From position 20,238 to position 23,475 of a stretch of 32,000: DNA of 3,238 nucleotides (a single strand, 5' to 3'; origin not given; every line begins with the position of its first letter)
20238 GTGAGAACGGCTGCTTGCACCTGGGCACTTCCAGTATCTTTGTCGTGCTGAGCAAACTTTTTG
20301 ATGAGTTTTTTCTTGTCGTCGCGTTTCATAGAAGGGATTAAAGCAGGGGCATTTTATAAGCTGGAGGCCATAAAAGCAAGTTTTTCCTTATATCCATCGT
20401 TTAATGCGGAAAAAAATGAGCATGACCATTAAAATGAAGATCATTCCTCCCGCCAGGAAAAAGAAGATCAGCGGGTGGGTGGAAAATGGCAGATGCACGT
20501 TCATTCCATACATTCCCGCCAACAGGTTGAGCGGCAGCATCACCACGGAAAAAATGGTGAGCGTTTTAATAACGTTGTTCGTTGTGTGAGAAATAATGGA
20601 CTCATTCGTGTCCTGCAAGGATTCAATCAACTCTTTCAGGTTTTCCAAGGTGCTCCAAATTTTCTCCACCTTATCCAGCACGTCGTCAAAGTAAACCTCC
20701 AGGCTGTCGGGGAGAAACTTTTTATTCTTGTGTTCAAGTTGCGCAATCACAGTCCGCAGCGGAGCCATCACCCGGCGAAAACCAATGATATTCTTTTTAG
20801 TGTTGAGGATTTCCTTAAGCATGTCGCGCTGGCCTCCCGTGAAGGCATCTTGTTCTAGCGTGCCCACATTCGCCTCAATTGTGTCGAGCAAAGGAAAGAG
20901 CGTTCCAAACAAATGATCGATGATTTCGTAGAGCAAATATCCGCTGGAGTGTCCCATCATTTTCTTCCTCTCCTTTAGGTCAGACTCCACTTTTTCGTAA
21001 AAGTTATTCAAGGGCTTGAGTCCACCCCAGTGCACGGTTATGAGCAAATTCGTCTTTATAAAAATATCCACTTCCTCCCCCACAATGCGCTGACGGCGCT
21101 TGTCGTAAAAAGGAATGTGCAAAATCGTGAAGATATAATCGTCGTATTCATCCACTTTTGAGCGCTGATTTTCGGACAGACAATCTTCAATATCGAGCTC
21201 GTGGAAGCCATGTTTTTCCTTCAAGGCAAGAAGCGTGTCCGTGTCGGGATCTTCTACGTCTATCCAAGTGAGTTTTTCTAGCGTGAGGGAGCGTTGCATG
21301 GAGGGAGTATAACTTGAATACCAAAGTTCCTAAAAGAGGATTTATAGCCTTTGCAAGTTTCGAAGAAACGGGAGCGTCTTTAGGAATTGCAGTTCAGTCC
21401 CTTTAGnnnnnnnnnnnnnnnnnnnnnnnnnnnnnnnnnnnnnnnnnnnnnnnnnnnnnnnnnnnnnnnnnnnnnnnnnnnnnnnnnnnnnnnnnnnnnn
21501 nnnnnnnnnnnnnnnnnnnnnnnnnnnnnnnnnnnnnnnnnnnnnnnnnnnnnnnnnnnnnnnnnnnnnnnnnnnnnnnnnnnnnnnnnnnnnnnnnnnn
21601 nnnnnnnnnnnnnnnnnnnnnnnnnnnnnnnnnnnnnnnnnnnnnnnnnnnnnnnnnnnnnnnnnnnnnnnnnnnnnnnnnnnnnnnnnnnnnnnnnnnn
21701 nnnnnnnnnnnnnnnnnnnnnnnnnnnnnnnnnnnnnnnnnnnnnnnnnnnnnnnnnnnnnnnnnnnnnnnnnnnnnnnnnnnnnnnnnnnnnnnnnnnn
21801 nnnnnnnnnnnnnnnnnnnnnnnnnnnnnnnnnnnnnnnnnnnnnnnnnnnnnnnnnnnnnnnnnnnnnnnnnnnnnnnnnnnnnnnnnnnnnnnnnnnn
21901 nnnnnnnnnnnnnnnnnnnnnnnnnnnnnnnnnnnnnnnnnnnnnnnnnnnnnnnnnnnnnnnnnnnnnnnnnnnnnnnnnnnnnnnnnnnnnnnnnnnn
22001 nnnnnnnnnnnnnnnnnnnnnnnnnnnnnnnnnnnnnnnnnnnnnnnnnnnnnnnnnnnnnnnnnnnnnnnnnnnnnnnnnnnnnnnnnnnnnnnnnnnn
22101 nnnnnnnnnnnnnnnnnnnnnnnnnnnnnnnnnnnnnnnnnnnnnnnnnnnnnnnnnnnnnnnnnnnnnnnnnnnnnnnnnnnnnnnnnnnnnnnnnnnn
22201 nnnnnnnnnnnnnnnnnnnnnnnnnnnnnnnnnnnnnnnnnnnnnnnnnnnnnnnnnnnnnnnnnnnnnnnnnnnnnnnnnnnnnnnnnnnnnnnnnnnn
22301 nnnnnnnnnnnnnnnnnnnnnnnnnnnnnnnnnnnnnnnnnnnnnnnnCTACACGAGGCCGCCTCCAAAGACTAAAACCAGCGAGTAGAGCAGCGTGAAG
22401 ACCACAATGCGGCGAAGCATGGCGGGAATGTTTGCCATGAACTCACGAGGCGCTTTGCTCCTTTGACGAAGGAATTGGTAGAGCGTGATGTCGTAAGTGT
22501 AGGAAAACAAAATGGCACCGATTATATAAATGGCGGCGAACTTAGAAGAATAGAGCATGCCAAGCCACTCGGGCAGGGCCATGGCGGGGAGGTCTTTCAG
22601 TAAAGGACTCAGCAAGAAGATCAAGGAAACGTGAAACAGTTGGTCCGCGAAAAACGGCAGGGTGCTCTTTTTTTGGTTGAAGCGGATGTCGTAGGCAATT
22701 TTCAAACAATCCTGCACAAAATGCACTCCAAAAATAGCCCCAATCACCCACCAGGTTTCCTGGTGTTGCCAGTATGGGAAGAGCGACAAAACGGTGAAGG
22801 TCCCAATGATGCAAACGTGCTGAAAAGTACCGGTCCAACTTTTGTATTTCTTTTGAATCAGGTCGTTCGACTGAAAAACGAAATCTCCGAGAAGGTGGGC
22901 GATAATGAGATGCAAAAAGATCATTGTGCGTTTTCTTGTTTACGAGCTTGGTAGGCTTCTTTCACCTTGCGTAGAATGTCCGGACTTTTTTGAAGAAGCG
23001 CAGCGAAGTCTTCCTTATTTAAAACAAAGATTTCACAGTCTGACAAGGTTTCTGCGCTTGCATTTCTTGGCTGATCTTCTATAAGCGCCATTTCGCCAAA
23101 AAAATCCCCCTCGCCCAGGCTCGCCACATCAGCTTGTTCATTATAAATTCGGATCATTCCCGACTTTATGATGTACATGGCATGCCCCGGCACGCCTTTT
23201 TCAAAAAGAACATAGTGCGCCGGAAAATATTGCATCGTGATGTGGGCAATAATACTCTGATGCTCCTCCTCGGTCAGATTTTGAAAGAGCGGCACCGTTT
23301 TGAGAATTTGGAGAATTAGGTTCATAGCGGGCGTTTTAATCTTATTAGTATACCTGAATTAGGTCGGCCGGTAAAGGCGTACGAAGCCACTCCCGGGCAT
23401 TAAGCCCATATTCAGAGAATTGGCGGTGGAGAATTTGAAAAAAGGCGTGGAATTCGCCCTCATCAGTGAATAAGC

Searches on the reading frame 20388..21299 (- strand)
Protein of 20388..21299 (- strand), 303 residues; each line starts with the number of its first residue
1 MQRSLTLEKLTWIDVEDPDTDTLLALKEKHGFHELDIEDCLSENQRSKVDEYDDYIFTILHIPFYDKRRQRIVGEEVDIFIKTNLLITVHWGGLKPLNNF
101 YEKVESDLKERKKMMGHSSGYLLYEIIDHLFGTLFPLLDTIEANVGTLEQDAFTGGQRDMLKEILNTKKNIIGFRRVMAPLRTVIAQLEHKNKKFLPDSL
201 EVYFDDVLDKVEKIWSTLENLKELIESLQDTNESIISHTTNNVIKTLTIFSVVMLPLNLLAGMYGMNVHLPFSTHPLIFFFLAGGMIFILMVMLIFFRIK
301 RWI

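Call 10: search_protein_families(library=pfam, proteins=[window:20388-21299:-], max_evalue=0.001)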
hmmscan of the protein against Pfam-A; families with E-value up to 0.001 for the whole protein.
window:20388-21299:- (303 aa): 2 families
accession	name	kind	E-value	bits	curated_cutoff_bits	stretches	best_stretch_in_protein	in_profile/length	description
PF01544.23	CorA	-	5.7e-68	229.8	27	1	9-298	3-291/292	CorA-like Mg2+ transporter protein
PF20990.2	DUF2207_C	-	0.00023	21.4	33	1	203-295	97-186/247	Predicted membrane protein (DUF2207) C-terminal domain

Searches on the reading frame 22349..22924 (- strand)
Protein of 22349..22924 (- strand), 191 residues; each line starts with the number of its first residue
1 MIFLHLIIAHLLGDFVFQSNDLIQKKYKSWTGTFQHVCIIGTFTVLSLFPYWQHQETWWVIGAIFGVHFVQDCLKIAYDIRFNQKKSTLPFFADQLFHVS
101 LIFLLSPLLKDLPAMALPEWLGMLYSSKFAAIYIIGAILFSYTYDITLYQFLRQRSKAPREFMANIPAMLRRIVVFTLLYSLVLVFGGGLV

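Call 10: search_protein_families(library=pfam, proteins=[window:22349-22924:-], max_evalue=0.001)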
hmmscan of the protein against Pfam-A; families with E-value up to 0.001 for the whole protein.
window:22349-22924:- (191 aa): 1 family
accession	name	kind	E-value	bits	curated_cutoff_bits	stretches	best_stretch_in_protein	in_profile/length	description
PF11750.13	DUF3307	-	5.9e-17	62.3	23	1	2-105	1-105/127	Protein of unknown function (DUF3307)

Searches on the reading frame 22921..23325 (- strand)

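Call 10: search_protein_families(library=pfam, proteins=[window:22921-23325:-], max_evalue=0.001)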
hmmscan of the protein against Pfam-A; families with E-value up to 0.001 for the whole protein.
window:22921-23325:- (134 aa): 1 family
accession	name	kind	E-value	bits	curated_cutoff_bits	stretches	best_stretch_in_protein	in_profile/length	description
PF00027.35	cNMP_binding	-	1.3e-23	83.2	27.5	1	32-113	2-88/89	Cyclic nucleotide-binding domain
